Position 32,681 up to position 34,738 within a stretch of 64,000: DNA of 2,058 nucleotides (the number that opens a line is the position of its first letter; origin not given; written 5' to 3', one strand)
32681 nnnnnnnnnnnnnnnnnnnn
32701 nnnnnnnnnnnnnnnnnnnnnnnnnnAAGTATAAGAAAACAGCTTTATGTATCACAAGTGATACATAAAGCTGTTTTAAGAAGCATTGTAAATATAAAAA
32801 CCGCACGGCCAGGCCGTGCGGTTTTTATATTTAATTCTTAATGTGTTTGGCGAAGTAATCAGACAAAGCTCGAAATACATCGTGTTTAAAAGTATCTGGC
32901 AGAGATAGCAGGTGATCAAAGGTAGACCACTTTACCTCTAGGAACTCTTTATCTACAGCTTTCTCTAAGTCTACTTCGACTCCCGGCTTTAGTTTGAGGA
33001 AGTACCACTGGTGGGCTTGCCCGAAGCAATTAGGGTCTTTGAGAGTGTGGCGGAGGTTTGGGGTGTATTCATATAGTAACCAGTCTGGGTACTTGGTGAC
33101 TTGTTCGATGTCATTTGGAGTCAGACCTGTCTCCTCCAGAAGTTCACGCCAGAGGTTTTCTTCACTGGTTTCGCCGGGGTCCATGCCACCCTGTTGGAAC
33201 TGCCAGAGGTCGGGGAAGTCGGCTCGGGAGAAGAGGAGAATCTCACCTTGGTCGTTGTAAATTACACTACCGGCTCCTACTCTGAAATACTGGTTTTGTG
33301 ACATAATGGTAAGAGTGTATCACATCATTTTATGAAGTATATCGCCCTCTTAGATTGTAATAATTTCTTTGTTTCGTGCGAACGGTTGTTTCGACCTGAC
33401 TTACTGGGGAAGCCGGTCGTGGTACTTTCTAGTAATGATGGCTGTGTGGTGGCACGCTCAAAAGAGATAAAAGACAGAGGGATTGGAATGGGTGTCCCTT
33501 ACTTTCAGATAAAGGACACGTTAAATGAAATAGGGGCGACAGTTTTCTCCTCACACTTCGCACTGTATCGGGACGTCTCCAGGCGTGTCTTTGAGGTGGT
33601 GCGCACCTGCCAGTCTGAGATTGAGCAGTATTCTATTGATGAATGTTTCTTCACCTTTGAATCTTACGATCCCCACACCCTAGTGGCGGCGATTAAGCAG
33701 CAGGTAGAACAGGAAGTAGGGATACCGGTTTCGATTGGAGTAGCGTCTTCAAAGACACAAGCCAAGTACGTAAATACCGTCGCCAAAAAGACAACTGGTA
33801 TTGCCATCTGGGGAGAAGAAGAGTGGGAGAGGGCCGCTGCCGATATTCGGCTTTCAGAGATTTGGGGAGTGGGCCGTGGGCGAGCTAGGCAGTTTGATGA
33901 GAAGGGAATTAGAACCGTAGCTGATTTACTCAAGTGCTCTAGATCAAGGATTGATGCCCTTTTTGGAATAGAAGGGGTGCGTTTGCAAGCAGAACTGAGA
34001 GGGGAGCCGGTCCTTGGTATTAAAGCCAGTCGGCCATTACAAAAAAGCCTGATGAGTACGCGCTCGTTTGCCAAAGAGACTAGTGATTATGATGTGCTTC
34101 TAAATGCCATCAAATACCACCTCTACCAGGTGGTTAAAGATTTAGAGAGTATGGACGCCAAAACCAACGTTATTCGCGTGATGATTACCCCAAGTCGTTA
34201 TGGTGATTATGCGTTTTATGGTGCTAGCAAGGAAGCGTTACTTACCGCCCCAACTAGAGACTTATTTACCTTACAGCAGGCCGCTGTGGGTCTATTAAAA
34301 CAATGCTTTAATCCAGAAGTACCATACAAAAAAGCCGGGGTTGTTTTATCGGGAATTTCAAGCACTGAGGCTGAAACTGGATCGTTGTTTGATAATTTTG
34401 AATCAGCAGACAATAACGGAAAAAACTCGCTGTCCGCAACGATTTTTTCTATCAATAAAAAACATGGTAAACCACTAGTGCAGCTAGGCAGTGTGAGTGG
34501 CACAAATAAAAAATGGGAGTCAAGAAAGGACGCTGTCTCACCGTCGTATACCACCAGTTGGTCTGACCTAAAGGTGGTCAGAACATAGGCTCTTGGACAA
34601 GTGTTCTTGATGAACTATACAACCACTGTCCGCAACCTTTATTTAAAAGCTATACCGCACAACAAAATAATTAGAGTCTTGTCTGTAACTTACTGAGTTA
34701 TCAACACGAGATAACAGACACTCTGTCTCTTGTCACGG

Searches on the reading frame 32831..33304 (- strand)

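Call 69: search_protein_families(library=pfam, proteins=[window:32831-33304:-], max_evalue=0.0001)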
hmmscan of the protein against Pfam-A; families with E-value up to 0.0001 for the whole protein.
window:32831-33304:- (157 aa): 1 family
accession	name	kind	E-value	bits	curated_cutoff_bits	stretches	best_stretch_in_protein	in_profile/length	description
PF00293.34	NUDIX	-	4.4e-20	72.5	21.1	1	7-140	2-126/134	NUDIX domain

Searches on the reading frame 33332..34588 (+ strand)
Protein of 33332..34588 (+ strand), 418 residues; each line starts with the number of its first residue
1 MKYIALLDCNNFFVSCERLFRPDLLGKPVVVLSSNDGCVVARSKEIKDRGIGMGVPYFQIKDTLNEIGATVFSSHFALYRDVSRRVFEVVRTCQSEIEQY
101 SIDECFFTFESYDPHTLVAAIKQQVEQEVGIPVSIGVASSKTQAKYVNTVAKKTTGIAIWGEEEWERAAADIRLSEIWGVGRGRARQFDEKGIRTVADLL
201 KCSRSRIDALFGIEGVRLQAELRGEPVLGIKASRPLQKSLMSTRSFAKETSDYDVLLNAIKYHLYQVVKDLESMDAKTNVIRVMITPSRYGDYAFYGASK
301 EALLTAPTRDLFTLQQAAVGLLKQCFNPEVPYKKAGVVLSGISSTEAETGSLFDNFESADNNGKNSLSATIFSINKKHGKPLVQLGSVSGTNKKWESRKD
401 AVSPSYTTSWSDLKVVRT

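Call 57: search_protein_families(library=pfam, proteins=[window:33332-34588:+], max_evalue=0.001)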
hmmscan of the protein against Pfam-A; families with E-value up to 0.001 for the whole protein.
window:33332-34588:+ (418 aa): 4 families
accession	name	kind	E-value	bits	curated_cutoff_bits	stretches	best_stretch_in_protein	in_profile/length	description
PF00817.25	IMS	-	1.5e-34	119.5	23.2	1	7-147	1-146/148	impB/mucB/samB family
PF13438.11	DUF4113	-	1.1e-11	45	24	1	367-416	3-51/51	Domain of unknown function (DUF4113)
PF11799.13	IMS_C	-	5e-11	43.4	20.7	1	238-351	2-108/109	impB/mucB/samB family C-terminal domain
PF10391.15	DNA_pol_lambd_f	-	2.7e-06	27.5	29.8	1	174-201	3-30/51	Fingers domain of DNA polymerase lambda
